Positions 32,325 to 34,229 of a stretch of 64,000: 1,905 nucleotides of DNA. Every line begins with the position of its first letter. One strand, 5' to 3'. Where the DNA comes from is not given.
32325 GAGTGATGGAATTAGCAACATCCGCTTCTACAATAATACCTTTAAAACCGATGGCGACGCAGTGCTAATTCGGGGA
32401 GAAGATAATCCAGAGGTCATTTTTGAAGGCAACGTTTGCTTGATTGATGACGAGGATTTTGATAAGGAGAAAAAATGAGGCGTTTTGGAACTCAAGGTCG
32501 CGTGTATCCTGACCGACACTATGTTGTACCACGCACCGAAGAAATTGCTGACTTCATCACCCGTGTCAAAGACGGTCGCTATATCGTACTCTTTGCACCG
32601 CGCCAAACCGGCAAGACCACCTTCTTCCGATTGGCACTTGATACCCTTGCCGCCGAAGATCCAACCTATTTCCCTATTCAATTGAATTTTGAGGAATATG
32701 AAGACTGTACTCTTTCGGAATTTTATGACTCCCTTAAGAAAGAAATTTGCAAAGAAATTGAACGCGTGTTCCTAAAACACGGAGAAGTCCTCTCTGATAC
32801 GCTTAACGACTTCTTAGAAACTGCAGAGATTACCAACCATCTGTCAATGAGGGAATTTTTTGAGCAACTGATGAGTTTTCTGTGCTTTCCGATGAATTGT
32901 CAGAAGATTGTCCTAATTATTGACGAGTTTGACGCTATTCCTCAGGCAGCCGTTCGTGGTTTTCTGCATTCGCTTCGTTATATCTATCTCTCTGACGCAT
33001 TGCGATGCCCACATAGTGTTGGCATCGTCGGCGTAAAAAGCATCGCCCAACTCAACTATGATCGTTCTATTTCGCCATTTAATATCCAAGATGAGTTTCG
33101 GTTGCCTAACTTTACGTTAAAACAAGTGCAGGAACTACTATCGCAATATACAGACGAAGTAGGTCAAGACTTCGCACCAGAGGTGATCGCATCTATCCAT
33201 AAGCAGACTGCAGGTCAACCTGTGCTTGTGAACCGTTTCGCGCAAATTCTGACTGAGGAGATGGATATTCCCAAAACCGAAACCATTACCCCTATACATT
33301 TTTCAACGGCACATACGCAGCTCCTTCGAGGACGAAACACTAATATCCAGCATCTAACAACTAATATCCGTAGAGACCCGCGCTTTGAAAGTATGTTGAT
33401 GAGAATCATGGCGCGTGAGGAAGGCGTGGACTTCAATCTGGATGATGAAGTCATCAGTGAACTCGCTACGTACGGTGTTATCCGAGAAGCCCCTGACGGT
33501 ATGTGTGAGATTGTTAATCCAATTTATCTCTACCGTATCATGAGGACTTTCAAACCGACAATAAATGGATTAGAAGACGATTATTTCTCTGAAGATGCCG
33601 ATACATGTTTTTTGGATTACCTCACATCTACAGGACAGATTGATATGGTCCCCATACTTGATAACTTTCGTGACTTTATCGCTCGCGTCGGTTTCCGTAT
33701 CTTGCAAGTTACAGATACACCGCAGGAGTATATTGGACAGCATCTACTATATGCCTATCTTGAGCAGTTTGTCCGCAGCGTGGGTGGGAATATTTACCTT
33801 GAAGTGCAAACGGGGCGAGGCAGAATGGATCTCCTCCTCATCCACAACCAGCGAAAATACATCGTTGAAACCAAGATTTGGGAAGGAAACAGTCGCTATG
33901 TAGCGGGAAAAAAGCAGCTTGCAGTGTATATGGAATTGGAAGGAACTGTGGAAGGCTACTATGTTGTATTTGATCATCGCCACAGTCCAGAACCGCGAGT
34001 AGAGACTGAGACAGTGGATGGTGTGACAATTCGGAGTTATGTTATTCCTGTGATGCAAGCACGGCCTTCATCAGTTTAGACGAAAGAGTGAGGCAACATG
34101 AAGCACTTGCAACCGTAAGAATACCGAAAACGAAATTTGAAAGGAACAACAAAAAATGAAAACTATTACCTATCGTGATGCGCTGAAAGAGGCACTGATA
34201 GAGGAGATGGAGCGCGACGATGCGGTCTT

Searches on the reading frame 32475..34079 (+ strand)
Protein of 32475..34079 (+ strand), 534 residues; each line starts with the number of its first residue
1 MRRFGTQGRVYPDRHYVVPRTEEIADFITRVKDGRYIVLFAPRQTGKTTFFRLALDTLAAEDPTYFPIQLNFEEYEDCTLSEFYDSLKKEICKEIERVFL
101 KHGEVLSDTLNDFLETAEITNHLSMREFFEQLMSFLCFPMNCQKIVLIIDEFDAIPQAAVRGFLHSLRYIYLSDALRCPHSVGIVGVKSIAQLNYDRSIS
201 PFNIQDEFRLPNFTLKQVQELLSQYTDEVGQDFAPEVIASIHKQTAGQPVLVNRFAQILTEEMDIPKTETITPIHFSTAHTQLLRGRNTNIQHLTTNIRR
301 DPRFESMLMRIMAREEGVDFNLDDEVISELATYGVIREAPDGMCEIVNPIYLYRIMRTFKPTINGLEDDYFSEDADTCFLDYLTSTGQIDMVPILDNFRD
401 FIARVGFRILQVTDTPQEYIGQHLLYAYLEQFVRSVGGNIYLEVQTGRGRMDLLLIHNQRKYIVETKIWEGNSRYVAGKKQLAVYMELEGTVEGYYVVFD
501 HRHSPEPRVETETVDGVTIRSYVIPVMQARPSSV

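Call 69: search_protein_families(library=pfam, proteins=[window:32475-34079:+], max_evalue=0.01)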
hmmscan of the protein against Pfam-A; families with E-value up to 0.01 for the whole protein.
window:32475-34079:+ (534 aa): 7 families
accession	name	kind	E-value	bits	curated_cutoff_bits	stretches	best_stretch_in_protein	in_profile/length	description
PF14516.12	AAA_35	-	9.7e-18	64.5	27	1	27-341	24-316/331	AAA-like domain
PF13191.12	AAA_16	-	1.4e-07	32.6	32.6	1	22-158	10-147/167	AAA ATPase domain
PF13401.12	AAA_22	-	1.8e-06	28.7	27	1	34-171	5-108/130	AAA domain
PF08378.17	NERD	-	0.00091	20.2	22.1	1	421-478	5-63/111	Nuclease-related domain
PF08011.17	PDDEXK_9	-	0.0017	18.7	25.5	1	423-470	8-56/105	PD-(D/E)XK nuclease superfamily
PF13173.12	AAA_14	-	0.0023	18.4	27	0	35-91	3-58/129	AAA domain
PF24883.2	NPHP3_N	-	0.0028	18.3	24.8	1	22-158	10-139/164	Nephrocystin 3, N-terminal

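Call 79: search_protein_families(library=padloc, proteins=[window:32475-34079:+], max_evalue=0.00001)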
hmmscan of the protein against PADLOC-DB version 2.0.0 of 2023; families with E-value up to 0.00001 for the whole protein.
window:32475-34079:+ (534 aa): 0 families
